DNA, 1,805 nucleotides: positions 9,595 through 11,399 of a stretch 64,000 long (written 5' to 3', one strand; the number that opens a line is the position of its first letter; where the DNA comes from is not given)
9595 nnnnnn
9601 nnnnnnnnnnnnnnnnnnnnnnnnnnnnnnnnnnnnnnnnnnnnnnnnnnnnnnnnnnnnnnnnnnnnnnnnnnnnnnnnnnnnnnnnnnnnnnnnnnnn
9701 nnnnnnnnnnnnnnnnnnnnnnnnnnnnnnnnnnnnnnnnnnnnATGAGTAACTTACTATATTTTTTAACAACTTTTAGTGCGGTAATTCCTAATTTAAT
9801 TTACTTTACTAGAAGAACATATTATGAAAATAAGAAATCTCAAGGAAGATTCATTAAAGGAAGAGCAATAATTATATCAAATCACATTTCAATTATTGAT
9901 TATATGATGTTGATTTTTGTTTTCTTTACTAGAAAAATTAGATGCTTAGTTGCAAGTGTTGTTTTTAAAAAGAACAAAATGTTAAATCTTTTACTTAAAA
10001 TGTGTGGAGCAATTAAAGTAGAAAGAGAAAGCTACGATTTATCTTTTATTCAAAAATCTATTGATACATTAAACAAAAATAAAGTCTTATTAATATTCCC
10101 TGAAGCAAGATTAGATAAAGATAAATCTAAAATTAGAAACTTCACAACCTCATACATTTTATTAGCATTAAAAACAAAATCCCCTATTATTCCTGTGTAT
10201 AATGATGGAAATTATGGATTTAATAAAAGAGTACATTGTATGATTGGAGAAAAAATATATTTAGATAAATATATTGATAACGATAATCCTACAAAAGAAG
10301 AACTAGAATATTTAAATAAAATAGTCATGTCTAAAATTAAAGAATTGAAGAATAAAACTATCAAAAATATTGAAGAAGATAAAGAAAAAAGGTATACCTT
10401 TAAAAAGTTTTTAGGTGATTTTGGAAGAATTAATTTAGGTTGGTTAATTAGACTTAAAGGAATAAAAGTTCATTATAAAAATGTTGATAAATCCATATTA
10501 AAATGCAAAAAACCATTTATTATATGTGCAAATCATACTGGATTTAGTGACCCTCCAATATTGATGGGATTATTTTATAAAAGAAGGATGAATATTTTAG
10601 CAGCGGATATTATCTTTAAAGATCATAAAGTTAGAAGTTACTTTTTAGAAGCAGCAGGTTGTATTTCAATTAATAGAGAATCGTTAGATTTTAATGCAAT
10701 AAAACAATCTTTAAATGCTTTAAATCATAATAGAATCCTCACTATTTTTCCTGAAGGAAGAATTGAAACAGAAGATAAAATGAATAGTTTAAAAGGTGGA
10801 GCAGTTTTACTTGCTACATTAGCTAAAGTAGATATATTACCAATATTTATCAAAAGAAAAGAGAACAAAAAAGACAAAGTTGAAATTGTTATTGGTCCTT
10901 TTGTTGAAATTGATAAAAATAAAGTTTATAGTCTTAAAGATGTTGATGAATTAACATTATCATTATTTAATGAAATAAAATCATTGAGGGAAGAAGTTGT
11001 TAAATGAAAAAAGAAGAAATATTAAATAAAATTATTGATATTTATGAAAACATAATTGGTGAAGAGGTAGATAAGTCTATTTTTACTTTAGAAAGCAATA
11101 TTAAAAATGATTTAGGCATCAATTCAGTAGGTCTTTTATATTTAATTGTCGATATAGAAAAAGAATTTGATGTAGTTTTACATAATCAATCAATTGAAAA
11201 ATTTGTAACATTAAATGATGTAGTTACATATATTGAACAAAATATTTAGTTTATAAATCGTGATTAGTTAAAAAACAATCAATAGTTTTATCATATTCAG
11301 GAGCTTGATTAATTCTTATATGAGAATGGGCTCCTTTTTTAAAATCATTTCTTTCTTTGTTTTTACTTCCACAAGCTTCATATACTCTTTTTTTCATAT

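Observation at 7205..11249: Self-contained carrier-protein acylation module (PPTase, adenylase-CP fusion, double HX4D acyltransferase, free ACP) joined to fakB-fakA-plsX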

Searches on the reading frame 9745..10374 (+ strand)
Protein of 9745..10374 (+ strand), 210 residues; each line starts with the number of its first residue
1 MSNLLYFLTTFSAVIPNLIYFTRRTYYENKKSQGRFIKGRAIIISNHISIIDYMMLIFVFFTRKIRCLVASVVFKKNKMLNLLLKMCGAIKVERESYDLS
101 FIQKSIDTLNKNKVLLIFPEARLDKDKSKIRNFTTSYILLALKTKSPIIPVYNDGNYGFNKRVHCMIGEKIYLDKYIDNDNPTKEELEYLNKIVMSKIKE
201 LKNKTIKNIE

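Call 54: search_protein_families(library=ncbifam, proteins=[window:9745-10374:+], max_evalue=0.001)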
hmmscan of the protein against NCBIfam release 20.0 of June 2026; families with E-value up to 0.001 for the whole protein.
window:9745-10374:+ (210 aa): 5 families
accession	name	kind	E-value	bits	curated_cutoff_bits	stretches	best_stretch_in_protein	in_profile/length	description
TIGR00530.1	AGP_acyltrn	subfamily_domain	4.4e-16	58.8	102.95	1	38-151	15-127/130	1-acylglycerol-3-phosphate O-acyltransferase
NF006386.0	PRK08633.1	equivalog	2.5e-15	55.3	1221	1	38-158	440-556/1147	acyl-[ACP]--phospholipid O-acyltransferase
NF052615.1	orn_lipid_OlsF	equivalog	2.2e-08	33.1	620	1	18-155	59-198/570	bifunctional ornithine lipid synthase OlsF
NF005291.0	PRK06814.1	equivalog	3.7e-07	28.4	1349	1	38-156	453-566/1140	acyl-[ACP]--phospholipid O-acyltransferase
NF005959.0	PRK08043.1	equivalog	1.7e-06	26.6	886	1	34-172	23-157/719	bifunctional acyl-ACP--phospholipid O-acyltransferase/long-chain-fatty-acid--ACP ligase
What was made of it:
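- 9745..10374 (+): ATa: first LPLAT/PlsC-fold acyltransferase domain (NHISIID, FPEARL). Alone it scores TIGR00530 58.8 bits and Aas-type PRK08633 55.3 bits (call 54).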

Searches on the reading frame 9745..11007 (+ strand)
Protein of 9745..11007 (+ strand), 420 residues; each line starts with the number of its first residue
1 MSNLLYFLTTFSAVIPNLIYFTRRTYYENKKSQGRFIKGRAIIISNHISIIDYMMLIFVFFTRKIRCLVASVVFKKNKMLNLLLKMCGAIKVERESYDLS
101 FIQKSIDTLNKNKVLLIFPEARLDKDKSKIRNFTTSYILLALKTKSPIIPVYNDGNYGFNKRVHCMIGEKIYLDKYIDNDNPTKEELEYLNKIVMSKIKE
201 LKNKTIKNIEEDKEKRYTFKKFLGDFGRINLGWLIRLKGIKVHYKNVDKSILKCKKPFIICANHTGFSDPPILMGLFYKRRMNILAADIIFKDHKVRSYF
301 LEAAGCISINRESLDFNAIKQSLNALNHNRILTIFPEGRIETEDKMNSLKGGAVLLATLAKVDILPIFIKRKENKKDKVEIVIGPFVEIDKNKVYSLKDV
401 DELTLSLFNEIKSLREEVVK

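Call 4: search_protein_families(library=pfam, proteins=[window:9745-11007:+], max_evalue=0.01)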
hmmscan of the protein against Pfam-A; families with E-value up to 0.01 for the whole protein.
window:9745-11007:+ (420 aa): 1 family
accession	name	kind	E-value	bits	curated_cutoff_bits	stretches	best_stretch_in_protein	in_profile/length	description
PF01553.26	Acyltransferase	-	1.8e-37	128.5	23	2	246-370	9-132/132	Acyltransferase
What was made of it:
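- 9745..10374 (+): This is one of the two PF01553 stretches (call 4).
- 10375..11007 (+): ATb: second LPLAT/PlsC-fold acyltransferase domain (NHTGFSD, FPEGRI). This is the second PF01553 stretch, residues 246-370 (call 4).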

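Call 5: search_protein_families(library=ncbifam, proteins=[window:9745-11007:+], max_evalue=0.01)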
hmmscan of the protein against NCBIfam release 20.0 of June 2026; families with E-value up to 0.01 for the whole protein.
window:9745-11007:+ (420 aa): 7 families
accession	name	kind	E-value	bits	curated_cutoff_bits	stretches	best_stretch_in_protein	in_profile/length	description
TIGR00530.1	AGP_acyltrn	subfamily_domain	1.2e-34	118.8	102.95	2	245-369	5-129/130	1-acylglycerol-3-phosphate O-acyltransferase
NF006386.0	PRK08633.1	equivalog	8.6e-25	86.7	1221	2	38-158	440-556/1147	acyl-[ACP]--phospholipid O-acyltransferase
NF005291.0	PRK06814.1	equivalog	5.2e-17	61.1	1349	2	251-370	449-564/1140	acyl-[ACP]--phospholipid O-acyltransferase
NF005959.0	PRK08043.1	equivalog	3.9e-13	48.6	886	2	34-171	23-156/719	bifunctional acyl-ACP--phospholipid O-acyltransferase/long-chain-fatty-acid--ACP ligase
NF052615.1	orn_lipid_OlsF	equivalog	1.9e-12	46.6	620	2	19-155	60-198/570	bifunctional ornithine lipid synthase OlsF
NF011593.0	PRK15018.1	equivalog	0.00068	19.4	501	0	262-377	71-187/245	1-acylglycerol-3-phosphate O-acyltransferase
TIGR02904.1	spore_ysxE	equivalog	0.0054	16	263.55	1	122-217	36-126/309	spore coat protein YsxE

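Call 69: find_homologous_proteins(query=window:9745-11007:+, max_evalue=0.00001)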
Query window:9745-11007:+ (420 aa): 27 proteins with E <= 0.00001 among 8000 candidates.
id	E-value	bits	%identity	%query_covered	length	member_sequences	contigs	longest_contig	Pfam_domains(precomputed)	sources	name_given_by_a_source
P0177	9.4e-271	915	100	100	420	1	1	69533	PF01553.27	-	-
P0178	1.2e-236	803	85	99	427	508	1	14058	PF01553.27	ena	-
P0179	5.0e-123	429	49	100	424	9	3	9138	PF01553.27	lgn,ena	-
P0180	1.2e-121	424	50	98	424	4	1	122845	PF01553.27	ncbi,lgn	-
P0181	8.3e-102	359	44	99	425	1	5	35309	PF01553.27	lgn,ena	-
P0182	9.1e-99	349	43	99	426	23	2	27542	PF01553.27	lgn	-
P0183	2.0e-96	341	44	99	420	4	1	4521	PF01553.27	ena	-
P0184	7.1e-96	340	44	99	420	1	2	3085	PF01553.27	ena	-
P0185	2.0e-95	338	44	99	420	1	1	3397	PF01553.27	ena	-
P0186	3.4e-95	337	44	99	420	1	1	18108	PF01553.27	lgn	-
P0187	2.7e-94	334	44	99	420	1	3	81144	PF01553.27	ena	-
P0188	3.9e-94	334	44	99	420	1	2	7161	PF01553.27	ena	-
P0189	7.7e-94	333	45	99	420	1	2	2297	PF01553.27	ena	-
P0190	1.9e-93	332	43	99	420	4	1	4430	PF01553.27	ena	-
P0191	2.7e-93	331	43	99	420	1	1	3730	PF01553.27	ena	-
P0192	1.1e-92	329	44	99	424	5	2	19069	PF01553.27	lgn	-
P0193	8.3e-92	326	41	100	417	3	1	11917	PF01553.27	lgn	-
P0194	2.3e-82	295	38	100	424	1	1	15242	PF01553.27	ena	-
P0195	1.3e-81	293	40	94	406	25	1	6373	PF01553.27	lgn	-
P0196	4.1e-70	255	39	79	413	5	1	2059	PF01553.27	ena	-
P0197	9.1e-63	231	33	100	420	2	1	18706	PF01553.27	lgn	-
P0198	2.1e-60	223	33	85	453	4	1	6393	PF01553.27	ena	-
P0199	1.4e-44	171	31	99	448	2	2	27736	PF01553.27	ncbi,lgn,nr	ncbi:MAG: 1-acyl-sn-glycerol-3-phosphate acyltransferase [Bacilli bacterium]|nr:1-acyl-sn-glycerol-3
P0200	4.1e-42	163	32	96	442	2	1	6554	PF01553.27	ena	-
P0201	9.9e-19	86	30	40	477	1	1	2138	PF02224.25,PF13207.13,PF13189.13,PF13238.13,PF01553.27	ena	-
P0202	7.2e-13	66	31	51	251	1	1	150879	PF01553.27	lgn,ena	-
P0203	7.0e-8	50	31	31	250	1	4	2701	PF01553.27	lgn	-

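Call 78: predict_structure(alignment_id=A3)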
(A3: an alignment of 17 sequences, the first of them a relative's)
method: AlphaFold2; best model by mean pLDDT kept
length: 420 residues; sequences in the alignment: 17
mean_pLDDT: 85.3   pTM: 0.64
mean pLDDT of the five models: 85.3, 83.9, 83.0, 82.6, 82.1
residues with pLDDT >= 90: 172; 70-90: 212; 50-70: 36; < 50: 0
segments of 3 or more residues with pLDDT < 50: none
pLDDT, mean of each block of 10 residues (from residue 1): 69 63 87 87 89 85 84 76 79 73 90 89 70 86 93 83 91 84 88 93 90 74 82 80 92 93 90 91 89 84 88 86 91 87 72 92 95 83 95 91 93 86
secondary structure, 60 per line:
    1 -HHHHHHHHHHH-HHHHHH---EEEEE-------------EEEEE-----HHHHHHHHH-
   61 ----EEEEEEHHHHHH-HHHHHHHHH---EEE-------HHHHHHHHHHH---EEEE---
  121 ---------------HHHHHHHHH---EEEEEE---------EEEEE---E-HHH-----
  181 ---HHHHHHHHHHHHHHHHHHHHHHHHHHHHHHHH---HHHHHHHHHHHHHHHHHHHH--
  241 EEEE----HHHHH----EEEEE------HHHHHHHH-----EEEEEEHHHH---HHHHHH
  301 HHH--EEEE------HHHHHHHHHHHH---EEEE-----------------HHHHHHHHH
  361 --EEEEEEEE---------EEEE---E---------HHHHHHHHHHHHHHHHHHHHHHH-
elements in order: H2-12 H14-19 E23-27 E41-45 H51-59 E65-70 H71-76 H78-86 E90-92 H100-110 E114-117 H136-144 E148-153 E163-167 H184-215 H219-238 E241-244 H249-253 E258-262 H269-276 E282-287 H288-291 H295-303 E306-309 H316-327 E331-334 H352-360 E363-370 E380-383 H397-419

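Call 81: fold_search(model_id=the predicted structure, library=pdb)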
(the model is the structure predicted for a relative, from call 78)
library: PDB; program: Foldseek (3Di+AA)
matches with E <= 10: 990; with E <= 0.001: 20
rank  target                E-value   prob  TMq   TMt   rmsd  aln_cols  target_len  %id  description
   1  5kym_A                4.9e-08  1.00  0.36  0.58   4.7       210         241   19  Crystal Structure of the 1-acyl-sn-glycerophosphate (LPA) acyltransferase, PlsC, from Thermotoga maritima (released 2017-07-26)
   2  5kym_B                5.5e-07  1.00  0.33  0.54   7.3       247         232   15  Crystal Structure of the 1-acyl-sn-glycerophosphate (LPA) acyltransferase, PlsC, from Thermotoga maritima (released 2017-07-26)
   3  5oce_B                4.9e-06  1.00  0.30  0.47   8.8       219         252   14  THE MOLECULAR MECHANISM OF SUBSTRATE RECOGNITION AND CATALYSIS OF THE MEMBRANE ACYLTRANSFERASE PatA -- Complex of PatA (released 2017-12-27)
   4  5f2z_B                5.2e-06  1.00  0.31  0.49   5.4       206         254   16  Crystal structure of membrane associated PatA from Mycobacterium smegmatis in complex with palmitate - P21 space group (released 2016-03-09)
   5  5kn7                  6.8e-06  1.00  0.31  0.39   9.2       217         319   14  Lipid A secondary acyltransferase LpxM from Acinetobacter baumannii (released 2016-09-28)
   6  5f2t_B                8.1e-06  1.00  0.31  0.47   5.4       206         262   16  Crystal structure of membrane associated PatA from Mycobacterium smegmatis in complex with palmitate - C 2 space group (released 2016-03-09)
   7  5knk                  9.0e-06  1.00  0.31  0.39  21.2       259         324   15  Lipid A secondary acyltransferase LpxM from Acinetobacter baumannii with catalytic residue substitution (E127A) (released 2016-09-28)
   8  5f31                  1.6e-05  1.00  0.31  0.47   5.2       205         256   15  Crystal structure of membrane associated PatA from Mycobacterium smegmatis in complex with palmitate - P 42 21 2 space g (released 2016-03-09)
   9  7ojt_A                1.6e-05  1.00  0.31  0.49   5.5       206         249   16  Crystal structure of unliganded PatA, a membrane associated acyltransferase from Mycobacterium smegmatis (released 2021-10-27)
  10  5f2z_D                1.6e-05  1.00  0.29  0.45  11.7       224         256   14  Crystal structure of membrane associated PatA from Mycobacterium smegmatis in complex with palmitate - P21 space group (released 2016-03-09)
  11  5f2z_A                1.8e-05  1.00  0.31  0.49   5.5       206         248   15  Crystal structure of membrane associated PatA from Mycobacterium smegmatis in complex with palmitate - P21 space group (released 2016-03-09)
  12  5f2z_C                1.8e-05  1.00  0.31  0.50   5.5       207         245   15  Crystal structure of membrane associated PatA from Mycobacterium smegmatis in complex with palmitate - P21 space group (released 2016-03-09)
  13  5oce_A                1.8e-05  1.00  0.28  0.43  12.7       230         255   12  THE MOLECULAR MECHANISM OF SUBSTRATE RECOGNITION AND CATALYSIS OF THE MEMBRANE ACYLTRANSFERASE PatA -- Complex of PatA (released 2017-12-27)
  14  5f2t_A                2.0e-05  1.00  0.30  0.48   8.1       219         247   15  Crystal structure of membrane associated PatA from Mycobacterium smegmatis in complex with palmitate - C 2 space group (released 2016-03-09)
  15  5f34_C                2.0e-05  1.00  0.30  0.46  11.2       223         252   14  Crystal structure of membrane associated PatA from Mycobacterium smegmatis in complex with S-hexadecyl Coenzyme A - P2 (released 2016-03-09)
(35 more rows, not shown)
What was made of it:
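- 10375..11007 (+): The AF2 model has pLDDT 85.3, and the best PDB match is T. maritima PlsC, 5KYM (calls 78, 81).
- On PlsC (1-acyl-G3P acyltransferase): Best Foldseek match is 5KYM (call 81).
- Closest known: FakAB/PlsX/PlsY/PlsC pathway of Firmicutes. Same: The acyltransferases have the PlsC fold and motifs (calls 4, 81).
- Both have the PlsC fold (call 81). The PlsC fold also serves glycolipid and lipid A acylation (PatA and LpxM; call 81). PatA and LpxM are among the structural matches (call 81).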

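Call 85: search_protein_representatives(alignment_id=A3)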
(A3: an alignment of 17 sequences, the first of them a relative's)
Query: 17 sequences, 426 profile positions. Proteins with E-value up to 0.001 (for the whole library): 33139; up to 1e-10: 9120; up to 1e-30: 418. The best 150 are listed.
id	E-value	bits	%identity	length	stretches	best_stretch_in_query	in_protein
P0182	6.9e-194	661.0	-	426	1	1-423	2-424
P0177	6.0e-178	608.5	-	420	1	1-419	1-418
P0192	1.3e-169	581.1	-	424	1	1-420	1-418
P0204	1.4e-159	548.0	-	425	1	1-421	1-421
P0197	2.3e-159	547.3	-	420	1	1-424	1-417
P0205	1.0e-145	502.3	-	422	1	1-420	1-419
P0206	6.8e-140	483.1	-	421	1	4-419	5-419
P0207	2.8e-132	458.0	-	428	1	4-423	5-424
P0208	5.3e-130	450.5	-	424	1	3-419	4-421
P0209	1.9e-128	445.4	-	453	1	2-423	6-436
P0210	2.0e-126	438.8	-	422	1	6-423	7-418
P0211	8.1e-123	426.9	-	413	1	3-423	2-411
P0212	6.2e-122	423.9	-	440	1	3-419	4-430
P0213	4.0e-120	418.0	-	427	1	3-419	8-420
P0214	3.0e-119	415.1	-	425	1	4-423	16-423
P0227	1.7e-105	369.8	-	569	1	6-419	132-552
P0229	1.9e-103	363.0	-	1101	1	4-424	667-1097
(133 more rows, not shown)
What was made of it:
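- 418 protein clusters (at 50% identity) of the acyltransferase family at E <= 1e-30 (call 85).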

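Call 89: find_encoding_contigs(protein=P0229, flank=8000, max_places=2)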
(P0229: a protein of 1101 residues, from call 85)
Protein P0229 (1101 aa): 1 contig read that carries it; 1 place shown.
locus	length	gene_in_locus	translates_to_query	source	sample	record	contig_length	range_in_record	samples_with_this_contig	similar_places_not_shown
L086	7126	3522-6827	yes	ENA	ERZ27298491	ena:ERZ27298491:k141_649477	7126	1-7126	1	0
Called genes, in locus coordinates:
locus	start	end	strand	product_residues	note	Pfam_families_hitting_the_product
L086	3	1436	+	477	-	?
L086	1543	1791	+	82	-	-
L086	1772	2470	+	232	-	PF01479:S4, PF00849:PseudoU_synth_2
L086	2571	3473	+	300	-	PF00483:NTP_transferase, PF12804:NTP_transf_3 (weak)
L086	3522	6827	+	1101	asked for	PF00501:AMP-binding, PF00550:PP-binding (weak), PF01553:Acyltransferase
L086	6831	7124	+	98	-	?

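Call 91: find_encoding_contigs(protein=P0227, flank=8000, max_places=2)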
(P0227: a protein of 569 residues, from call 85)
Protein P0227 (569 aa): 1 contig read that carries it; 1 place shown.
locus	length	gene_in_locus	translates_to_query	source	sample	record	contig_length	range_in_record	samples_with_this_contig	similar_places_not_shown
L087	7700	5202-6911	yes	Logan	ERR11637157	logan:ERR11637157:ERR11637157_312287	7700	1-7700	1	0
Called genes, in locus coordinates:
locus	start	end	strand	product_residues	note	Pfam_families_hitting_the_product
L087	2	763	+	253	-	?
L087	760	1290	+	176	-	PF01751:Toprim (weak), PF13331:DUF4093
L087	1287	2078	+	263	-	PF00398:RrnaAD, PF05175:MTS (weak), PF13847:Methyltransf_31 (weak)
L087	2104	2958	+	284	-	PF00288:GHMP_kinases_N, PF08544:GHMP_kinases_C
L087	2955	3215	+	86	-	-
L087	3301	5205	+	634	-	PF00501:AMP-binding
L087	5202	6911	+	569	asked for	PF04970:LRAT, PF01553:Acyltransferase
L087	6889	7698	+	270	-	?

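Call 93: search_solved_structures(query=L087:6889-7698:+, max_evalue=1)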
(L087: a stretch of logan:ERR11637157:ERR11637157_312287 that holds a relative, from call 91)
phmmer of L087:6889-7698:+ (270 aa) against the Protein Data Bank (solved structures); distinct sequences matched with E-value up to 1: 0.

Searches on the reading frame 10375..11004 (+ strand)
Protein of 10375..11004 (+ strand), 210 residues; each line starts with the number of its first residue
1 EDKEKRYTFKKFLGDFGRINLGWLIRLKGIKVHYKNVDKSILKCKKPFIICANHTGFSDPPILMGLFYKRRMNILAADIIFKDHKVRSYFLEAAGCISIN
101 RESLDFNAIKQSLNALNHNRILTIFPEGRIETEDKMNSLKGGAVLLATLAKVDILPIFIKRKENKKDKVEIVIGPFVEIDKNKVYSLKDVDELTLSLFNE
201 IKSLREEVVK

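Call 54: search_protein_families(library=ncbifam, proteins=[window:10375-11004:+], max_evalue=0.001)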
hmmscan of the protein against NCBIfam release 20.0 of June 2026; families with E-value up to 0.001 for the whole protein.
window:10375-11004:+ (210 aa): 5 families
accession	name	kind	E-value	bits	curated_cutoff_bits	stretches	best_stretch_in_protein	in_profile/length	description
TIGR00530.1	AGP_acyltrn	subfamily_domain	2.9e-18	65.9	102.95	1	35-159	5-129/130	1-acylglycerol-3-phosphate O-acyltransferase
NF005291.0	PRK06814.1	equivalog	1.6e-09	36.3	1349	1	41-160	449-564/1140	acyl-[ACP]--phospholipid O-acyltransferase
NF006386.0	PRK08633.1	equivalog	1.6e-09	36.1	1221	1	45-161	440-553/1147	acyl-[ACP]--phospholipid O-acyltransferase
NF005959.0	PRK08043.1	equivalog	3.1e-06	25.8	886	1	40-163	23-141/719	bifunctional acyl-ACP--phospholipid O-acyltransferase/long-chain-fatty-acid--ACP ligase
NF052615.1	orn_lipid_OlsF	equivalog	0.00031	19.5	620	1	31-163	65-200/570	bifunctional ornithine lipid synthase OlsF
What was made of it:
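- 10375..11007 (+): Alone it scores TIGR00530 65.9 bits (call 54).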

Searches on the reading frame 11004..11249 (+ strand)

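Call 4: search_protein_families(library=pfam, proteins=[window:11004-11249:+], max_evalue=0.01)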
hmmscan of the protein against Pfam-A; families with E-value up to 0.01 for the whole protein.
window:11004-11249:+ (81 aa): 1 family
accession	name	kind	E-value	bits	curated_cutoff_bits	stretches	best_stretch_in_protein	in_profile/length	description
PF00550.31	PP-binding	-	5.2e-07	30.3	20.8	1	11-77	4-67/67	Phosphopantetheine attachment site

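Call 5: search_protein_families(library=ncbifam, proteins=[window:11004-11249:+], max_evalue=0.01)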
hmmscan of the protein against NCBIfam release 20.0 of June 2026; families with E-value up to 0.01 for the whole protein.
window:11004-11249:+ (81 aa): 14 families
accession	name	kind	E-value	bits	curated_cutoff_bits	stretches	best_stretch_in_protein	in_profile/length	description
NF002150.0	PRK00982.1-4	subfamily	1.5e-12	47.6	66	1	1-80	1-78/80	acyl carrier protein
NF002148.0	PRK00982.1-2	subfamily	4.7e-12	45.6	71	1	3-80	2-77/79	acyl carrier protein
NF009104.0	PRK12449.1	equivalog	6.1e-11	42.1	70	1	1-80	1-78/80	acyl carrier protein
TIGR00517.1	acyl_carrier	equivalog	9.3e-10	38.3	70.45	1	4-80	2-76/77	acyl carrier protein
NF002147.0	PRK00982.1-1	equivalog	1.9e-09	37.3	84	1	2-79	4-79/83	acyl carrier protein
NF002151.0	PRK00982.1-5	equivalog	1.2e-08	34.9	92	1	21-80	17-76/78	acyl carrier protein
NF040636.1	AcpM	exception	3.1e-08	33.5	146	1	2-79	2-77/93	meromycolate extension acyl carrier protein AcpM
NF058660.1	cispen_ACP_AmcB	equivalog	3.2e-07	30.4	80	1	6-79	2-77/80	cispentacin biosynthesis acyl carrier protein AmcB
NF002149.0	PRK00982.1-3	equivalog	4.4e-06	26.5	106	1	18-80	12-76/78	acyl carrier protein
NF005798.0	PRK07639.1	equivalog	9.5e-06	26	100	1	1-79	1-80/91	petrobactin biosynthesis protein AsbD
TIGR04069.1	ocin_ACP_rel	hypoth_equivalog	3.3e-05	24.3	70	1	4-76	3-76/77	peptide maturation system acyl carrier-related protein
NF005079.0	PRK06508.1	equivalog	8.4e-05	22.9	83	1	9-60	7-56/93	acyl carrier protein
NF003757.0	PRK05350.1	equivalog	0.00023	21.2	65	1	1-79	2-78/83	acyl carrier protein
NF006031.0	PRK08172.1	equivalog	0.0049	17.5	76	1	28-79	25-76/82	acyl carrier protein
